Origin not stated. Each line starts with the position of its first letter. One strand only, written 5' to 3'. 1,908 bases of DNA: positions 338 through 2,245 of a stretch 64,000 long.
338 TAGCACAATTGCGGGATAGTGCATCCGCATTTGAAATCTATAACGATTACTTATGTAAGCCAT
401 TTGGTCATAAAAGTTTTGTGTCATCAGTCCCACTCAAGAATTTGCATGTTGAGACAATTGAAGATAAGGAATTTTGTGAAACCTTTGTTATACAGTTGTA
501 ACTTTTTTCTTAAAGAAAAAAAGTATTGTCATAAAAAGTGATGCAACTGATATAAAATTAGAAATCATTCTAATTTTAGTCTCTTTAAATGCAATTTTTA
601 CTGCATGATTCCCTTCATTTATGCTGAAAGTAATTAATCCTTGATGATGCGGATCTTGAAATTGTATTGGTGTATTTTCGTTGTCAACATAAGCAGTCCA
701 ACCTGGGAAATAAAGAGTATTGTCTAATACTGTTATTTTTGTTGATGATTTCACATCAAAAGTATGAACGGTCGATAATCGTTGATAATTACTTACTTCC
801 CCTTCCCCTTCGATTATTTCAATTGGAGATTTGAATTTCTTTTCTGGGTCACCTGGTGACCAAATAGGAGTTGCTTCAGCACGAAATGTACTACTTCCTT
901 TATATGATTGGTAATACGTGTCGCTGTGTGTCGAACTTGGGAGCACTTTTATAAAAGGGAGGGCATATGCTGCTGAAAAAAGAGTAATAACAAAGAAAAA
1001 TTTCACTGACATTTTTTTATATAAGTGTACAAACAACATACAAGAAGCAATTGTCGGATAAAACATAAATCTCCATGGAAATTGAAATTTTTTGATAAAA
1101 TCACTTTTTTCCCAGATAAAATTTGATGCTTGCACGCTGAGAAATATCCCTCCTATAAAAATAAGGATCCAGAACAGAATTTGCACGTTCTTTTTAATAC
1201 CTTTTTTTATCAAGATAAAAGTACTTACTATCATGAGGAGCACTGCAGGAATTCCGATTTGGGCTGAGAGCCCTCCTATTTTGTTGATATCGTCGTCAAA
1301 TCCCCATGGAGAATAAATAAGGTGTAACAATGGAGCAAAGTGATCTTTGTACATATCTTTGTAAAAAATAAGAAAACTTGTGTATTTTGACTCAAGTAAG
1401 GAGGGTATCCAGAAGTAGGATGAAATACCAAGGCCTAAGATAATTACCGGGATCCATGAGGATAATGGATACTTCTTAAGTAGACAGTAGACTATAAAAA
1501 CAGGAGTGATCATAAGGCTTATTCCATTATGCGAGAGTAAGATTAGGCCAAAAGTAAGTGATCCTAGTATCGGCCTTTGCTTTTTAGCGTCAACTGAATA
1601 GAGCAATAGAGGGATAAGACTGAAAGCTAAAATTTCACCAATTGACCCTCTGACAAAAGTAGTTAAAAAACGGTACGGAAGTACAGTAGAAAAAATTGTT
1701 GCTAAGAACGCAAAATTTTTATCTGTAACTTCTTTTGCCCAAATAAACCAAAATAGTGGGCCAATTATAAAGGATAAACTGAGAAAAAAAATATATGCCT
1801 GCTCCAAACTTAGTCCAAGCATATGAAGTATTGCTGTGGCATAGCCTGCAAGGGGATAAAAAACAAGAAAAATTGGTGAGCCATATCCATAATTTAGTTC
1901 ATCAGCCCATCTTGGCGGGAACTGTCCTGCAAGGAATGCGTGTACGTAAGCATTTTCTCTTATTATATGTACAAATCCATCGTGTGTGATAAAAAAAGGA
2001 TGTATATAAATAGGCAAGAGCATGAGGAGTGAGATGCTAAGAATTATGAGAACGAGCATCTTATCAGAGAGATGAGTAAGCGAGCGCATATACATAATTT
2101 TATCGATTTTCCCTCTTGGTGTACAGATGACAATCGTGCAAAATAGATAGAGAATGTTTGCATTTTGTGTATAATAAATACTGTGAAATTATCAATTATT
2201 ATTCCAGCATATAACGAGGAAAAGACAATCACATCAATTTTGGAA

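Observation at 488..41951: Second paralog family: four YfhO-like membrane proteins sharing a C-terminal beta-domain motif, three with an extra C-terminal TM anchor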

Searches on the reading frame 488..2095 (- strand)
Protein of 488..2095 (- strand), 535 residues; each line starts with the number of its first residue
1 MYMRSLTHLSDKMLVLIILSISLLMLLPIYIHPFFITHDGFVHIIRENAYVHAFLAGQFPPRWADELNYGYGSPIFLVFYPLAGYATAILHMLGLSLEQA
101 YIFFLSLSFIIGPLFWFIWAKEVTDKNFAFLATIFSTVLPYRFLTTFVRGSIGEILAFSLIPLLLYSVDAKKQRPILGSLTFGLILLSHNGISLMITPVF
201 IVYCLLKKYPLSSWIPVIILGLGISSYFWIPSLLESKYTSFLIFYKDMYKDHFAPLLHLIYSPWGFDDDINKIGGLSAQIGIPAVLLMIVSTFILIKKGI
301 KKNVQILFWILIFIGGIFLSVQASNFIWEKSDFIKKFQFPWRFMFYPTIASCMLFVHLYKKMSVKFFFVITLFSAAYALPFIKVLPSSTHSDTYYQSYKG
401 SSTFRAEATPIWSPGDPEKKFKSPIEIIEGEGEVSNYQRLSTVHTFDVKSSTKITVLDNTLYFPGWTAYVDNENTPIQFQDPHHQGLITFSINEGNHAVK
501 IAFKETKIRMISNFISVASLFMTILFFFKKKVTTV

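Call 4: search_protein_families(library=pfam, proteins=[window:488-2095:-], max_evalue=0.1)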
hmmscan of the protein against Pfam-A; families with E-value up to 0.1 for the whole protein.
window:488-2095:- (535 aa): 2 families
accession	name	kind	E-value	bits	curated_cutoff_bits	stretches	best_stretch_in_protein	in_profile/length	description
PF10131.15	PTPS_related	-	7.3e-10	38.4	26.4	1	79-361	3-286/621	6-pyruvoyl-tetrahydropterin synthase related domain; membrane protein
PF09586.16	YfhO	-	0.00084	18.3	28.5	1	441-505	763-825/835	Bacterial membrane protein YfhO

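Call 5: search_protein_families(library=ncbifam, proteins=[window:488-2095:-], max_evalue=0.1)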
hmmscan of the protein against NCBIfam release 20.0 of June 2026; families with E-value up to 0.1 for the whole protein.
window:488-2095:- (535 aa): 0 families

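Call 17: find_homologous_proteins(query=window:488-2095:-)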
Query window:488-2095:- (535 aa): 723 proteins with E <= 0.001 among 8000 candidates; the best 120 are listed.
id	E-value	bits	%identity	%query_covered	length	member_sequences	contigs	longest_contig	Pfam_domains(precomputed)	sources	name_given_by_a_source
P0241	0.0e+0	1153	96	100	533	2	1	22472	PF10131.16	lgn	-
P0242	7.5e-226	769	61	99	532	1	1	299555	PF10131.16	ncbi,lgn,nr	ncbi:MAG: hypothetical protein HZC02_04390 [Candidatus Levybacteria bacterium]|nr:hypothetical prote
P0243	1.9e-171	590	50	96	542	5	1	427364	PF10131.16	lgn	-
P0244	3.7e-170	586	50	94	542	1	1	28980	PF10131.16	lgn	-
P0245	1.4e-166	574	49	92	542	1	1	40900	PF10131.16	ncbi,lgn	-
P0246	6.2e-165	568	49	94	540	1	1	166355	-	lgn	-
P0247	2.0e-147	511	44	90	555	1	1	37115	-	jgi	jgi:hypothetical protein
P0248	4.5e-143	496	45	91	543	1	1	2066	PF10131.16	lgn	-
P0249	1.6e-142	494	43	95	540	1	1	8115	PF10131.16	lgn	-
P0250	2.2e-140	487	44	97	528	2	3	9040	PF10131.16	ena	-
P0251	9.1e-140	485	46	90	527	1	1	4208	PF10131.16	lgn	-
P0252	4.0e-137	477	44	96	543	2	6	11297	PF10131.16,PF13231.13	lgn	-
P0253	1.6e-136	475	46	98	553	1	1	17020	PF10131.16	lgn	-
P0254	1.9e-136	474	44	91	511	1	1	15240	PF10131.16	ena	-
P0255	1.2e-135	472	42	93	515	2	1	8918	PF10131.16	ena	-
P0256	1.6e-135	471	41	94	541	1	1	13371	PF10131.16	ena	-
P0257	1.4e-133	465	43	95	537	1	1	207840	PF10131.16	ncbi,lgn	-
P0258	3.3e-132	460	40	98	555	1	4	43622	PF10131.16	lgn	-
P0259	8.0e-132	459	44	89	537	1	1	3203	PF10131.16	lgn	-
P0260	1.1e-131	459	42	96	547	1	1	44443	PF10131.16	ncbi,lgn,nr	ncbi:MAG: 6-pyruvoyl-tetrahydropterin synthase-related protein [Candidatus Levybacteria bacterium]|n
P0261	6.3e-131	456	42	96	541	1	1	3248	PF10131.16,PF13231.13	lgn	-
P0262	1.3e-129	452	43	99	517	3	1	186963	PF10131.16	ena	-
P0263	1.5e-129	452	41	95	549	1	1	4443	PF10131.16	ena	-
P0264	4.0e-129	450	41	93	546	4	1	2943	PF10131.16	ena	-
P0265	1.5e-128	448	42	93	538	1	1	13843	PF10131.16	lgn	-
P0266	2.0e-128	448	41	94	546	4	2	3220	PF10131.16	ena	-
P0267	3.4e-128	447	41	97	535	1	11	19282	PF10131.16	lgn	-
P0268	3.2e-127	444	39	95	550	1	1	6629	PF10131.16,PF09586.17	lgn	-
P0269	4.0e-126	440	40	97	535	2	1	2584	PF10131.16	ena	-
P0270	1.3e-125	439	40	96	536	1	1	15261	PF10131.16,PF09586.17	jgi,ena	-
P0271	5.5e-125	436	41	94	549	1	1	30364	PF10131.16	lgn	-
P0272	5.5e-125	436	41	94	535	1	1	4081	PF10131.16,PF13231.13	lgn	-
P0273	8.9e-125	436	43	95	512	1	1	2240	PF10131.16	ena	-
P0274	1.1e-124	436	40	98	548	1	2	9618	PF10131.16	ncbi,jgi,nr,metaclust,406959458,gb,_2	ncbi:MAG: hypothetical protein ACD_37C00141G0001 [uncultured bacterium]|nr:MAG: hypothetical protein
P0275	1.3e-124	435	40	93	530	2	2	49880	PF10131.16,PF09586.17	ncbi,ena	-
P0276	2.4e-124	434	40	97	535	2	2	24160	PF10131.16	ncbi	-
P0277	7.3e-124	433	39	96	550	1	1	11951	PF10131.16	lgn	-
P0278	1.0e-123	432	38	96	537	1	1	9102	PF10131.16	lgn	-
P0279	4.4e-123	430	40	98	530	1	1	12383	PF10131.16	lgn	-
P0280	5.8e-123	430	39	95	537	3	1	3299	PF10131.16,PF09586.17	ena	-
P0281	9.6e-123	429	44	96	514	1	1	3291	PF10131.16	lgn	-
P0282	7.4e-122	426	39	94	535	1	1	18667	PF10131.16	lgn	-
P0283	4.1e-121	424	40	97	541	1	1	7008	PF10131.16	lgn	-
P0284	1.0e-120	422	39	98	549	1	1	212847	PF10131.16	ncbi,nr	ncbi:MAG: hypothetical protein A2W22_04420 [Candidatus Levybacteria bacterium RBG_16_35_11]|nr:MAG: 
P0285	1.8e-120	422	38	95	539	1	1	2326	PF10131.16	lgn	-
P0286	2.2e-120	421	40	93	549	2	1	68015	PF10131.16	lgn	-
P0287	5.2e-120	420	41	92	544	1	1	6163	PF10131.16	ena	-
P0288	5.8e-120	420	41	94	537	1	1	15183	PF10131.16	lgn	-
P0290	4.1e-119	417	39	97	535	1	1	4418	PF10131.16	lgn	-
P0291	4.3e-119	417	41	95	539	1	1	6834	PF10131.16,PF11847.14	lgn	-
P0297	7.0e-116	406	37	97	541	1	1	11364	PF10131.16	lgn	-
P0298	7.5e-116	406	39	97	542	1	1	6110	PF10131.16,PF13231.13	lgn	-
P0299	8.3e-116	406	38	95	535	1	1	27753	PF10131.16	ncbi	-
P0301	1.6e-115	405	38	96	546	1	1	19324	PF10131.16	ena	-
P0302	1.8e-115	405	38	95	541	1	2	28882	PF10131.16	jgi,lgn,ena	-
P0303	9.4e-115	403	39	93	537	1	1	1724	PF10131.16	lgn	-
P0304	1.3e-114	402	38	97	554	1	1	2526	PF10131.16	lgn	-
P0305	5.4e-114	400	40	96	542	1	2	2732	PF10131.16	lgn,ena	-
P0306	1.8e-113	399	38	98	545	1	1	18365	PF10131.16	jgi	jgi:hypothetical protein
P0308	2.2e-112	395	38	97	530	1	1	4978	PF10131.16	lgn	-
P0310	8.7e-110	386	37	93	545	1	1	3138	PF10131.16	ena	-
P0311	9.7e-110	386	39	89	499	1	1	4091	PF10131.16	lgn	-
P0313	2.2e-109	385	38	97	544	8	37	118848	PF10131.16,PF09586.17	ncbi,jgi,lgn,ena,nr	ncbi:MAG: hypothetical protein A3G66_02100 [Candidatus Levybacteria bacterium RIFCSPLOWO2_12_FULL_39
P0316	2.0e-104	369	37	95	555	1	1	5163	PF10131.16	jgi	jgi:uncharacterized membrane protein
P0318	2.8e-104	368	38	96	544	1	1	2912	PF10131.16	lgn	-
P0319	7.9e-104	367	37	93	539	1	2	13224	PF10131.16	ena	-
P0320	2.6e-103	365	36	90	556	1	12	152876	PF10131.16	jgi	jgi:uncharacterized membrane protein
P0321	1.4e-93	333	40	74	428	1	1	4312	PF10131.16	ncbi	-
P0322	1.4e-92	330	35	90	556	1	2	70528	PF10131.16,PF13231.13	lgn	-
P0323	5.4e-90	321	36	90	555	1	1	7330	PF10131.16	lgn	-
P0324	1.4e-89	320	34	95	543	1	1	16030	PF10131.16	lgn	-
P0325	8.0e-89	317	36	89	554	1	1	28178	PF10131.16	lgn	-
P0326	9.1e-89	317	36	94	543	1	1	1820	PF10131.16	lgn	-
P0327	1.0e-88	317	35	97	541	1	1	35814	PF10131.16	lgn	-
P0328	2.2e-88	316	36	93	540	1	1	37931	PF10131.16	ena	-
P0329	4.0e-88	315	36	94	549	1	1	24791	PF10131.16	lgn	-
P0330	7.0e-88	314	36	91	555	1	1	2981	PF10131.16,PF13231.13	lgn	-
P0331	9.0e-88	314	35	96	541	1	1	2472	PF10131.16,PF09586.17,PF13231.13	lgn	-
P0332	8.3e-87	310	36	92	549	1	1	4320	PF10131.16,PF09586.17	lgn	-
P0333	9.4e-87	310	35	89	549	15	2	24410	PF10131.16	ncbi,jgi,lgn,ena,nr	ncbi:MAG: hypothetical protein KA477_02080 [Candidatus Levybacteria bacterium]|nr:hypothetical prote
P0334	1.3e-86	310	36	98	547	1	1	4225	PF10131.16,PF09586.17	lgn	-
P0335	1.6e-86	310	34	90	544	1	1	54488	PF10131.16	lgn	-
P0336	3.1e-86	309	33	98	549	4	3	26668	PF10131.16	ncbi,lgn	-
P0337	3.4e-86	308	36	96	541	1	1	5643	PF10131.16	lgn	-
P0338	3.8e-86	308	36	96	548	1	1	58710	PF10131.16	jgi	-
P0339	7.5e-86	307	35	93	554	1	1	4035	PF10131.16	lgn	-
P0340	1.1e-85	307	37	98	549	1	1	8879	PF10131.16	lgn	-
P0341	1.2e-85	307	33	91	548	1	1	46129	PF10131.16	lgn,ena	-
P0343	2.3e-85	306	35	92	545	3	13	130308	PF10131.16,PF13231.13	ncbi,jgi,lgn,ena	-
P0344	3.5e-85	305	35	91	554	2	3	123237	PF10131.16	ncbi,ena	-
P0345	6.7e-85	304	35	96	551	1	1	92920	PF10131.16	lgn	-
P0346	7.1e-85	304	35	91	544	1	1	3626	PF10131.16,PF13231.13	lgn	-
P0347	7.6e-85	304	36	96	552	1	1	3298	PF10131.16,PF09586.17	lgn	-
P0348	9.1e-85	304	35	91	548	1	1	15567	PF10131.16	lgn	-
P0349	9.6e-85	304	36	96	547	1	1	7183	PF10131.16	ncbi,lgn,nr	ncbi:MAG: 6-pyruvoyl-tetrahydropterin synthase-related protein [Candidatus Levybacteria bacterium]|n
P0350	1.7e-84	303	36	92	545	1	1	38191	PF10131.16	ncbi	-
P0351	2.1e-84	303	33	99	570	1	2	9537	PF10131.16,PF09586.17,PF13231.13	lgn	-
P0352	2.3e-84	302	35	91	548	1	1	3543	PF10131.16,PF13231.13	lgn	-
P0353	2.7e-84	302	34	96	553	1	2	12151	PF10131.16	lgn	-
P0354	3.5e-84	302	34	96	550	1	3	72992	PF10131.16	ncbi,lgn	-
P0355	3.7e-84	302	34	94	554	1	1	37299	PF10131.16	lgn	-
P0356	3.7e-84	302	33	99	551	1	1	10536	PF10131.16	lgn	-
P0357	4.2e-84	302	34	90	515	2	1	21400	PF10131.16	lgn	-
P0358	4.7e-84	301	33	96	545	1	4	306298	PF10131.16,PF13231.13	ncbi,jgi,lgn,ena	-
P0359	5.8e-84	301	36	91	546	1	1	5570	PF10131.16,PF13231.13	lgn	-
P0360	6.0e-84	301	34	92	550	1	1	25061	PF10131.16,PF13231.13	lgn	-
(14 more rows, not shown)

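Call 95: find_encoding_contigs(protein=P0242, flank=6000, max_places=1)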
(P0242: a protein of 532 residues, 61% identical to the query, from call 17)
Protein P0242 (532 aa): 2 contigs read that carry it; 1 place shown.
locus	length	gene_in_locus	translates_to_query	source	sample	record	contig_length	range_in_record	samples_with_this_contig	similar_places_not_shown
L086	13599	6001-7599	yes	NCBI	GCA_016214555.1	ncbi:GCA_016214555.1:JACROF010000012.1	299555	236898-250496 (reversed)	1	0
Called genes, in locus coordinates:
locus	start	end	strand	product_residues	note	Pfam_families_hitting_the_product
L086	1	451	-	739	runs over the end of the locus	PF09586:YfhO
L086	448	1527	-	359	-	PF13439:Glyco_transf_4 (weak), PF00534:Glycos_transf_1, PF13692:Glyco_trans_1_4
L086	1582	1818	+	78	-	PF18893:DUF5652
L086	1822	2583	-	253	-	PF00535:Glycos_transf_2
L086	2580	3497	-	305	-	PF00535:Glycos_transf_2, PF13641:Glyco_tranf_2_3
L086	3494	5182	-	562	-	-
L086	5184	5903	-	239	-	PF00535:Glycos_transf_2, PF10111:Glyco_tranf_2_2, PF13641:Glyco_tranf_2_3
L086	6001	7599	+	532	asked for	PF10131:PTPS_related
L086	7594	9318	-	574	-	-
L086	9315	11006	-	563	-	-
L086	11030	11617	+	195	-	-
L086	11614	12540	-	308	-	PF00535:Glycos_transf_2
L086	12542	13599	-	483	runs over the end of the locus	PF01943:Polysacc_synt, PF13440:Polysacc_synt_3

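Call 96: find_encoding_contigs(protein=P0284, flank=6000, max_places=1)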
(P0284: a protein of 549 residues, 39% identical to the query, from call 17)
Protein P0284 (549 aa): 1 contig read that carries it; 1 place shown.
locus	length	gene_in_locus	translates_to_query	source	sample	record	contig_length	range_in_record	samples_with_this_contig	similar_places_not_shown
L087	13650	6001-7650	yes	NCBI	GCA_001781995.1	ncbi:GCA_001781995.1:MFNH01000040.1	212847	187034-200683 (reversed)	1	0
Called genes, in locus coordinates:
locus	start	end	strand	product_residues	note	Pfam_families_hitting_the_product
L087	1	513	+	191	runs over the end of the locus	PF14512:TM1586_NiRdase (faint), PF00881:Nitroreductase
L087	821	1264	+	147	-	PF01161:PBP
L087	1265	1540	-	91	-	PF14242:DUF4342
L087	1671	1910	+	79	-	-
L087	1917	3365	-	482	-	PF21269:TreT_GT1, PF22059:GumK_N (weak), PF20706:GT4-conflict (weak), PF00534:Glycos_transf_1, PF13692:Glyco_trans_1_4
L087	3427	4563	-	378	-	PF07995:GSDH, PF22807:TrAA12 (faint)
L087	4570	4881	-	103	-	PF03091:CutA1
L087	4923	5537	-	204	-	PF00583:Acetyltransf_1 (weak), PF13508:Acetyltransf_7 (weak), PF08445:FR47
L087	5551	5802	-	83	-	PF09851:SHOCT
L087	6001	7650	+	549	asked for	PF10131:PTPS_related (weak)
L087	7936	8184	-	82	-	PF05016:ParE_toxin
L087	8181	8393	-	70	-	PF02604:PhdYeFM_antitox (faint)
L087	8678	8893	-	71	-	PF00903:Glyoxalase (weak)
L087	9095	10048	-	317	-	PF00768:Peptidase_S11, PF13354:Beta-lactamase2 (weak)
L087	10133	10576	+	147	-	-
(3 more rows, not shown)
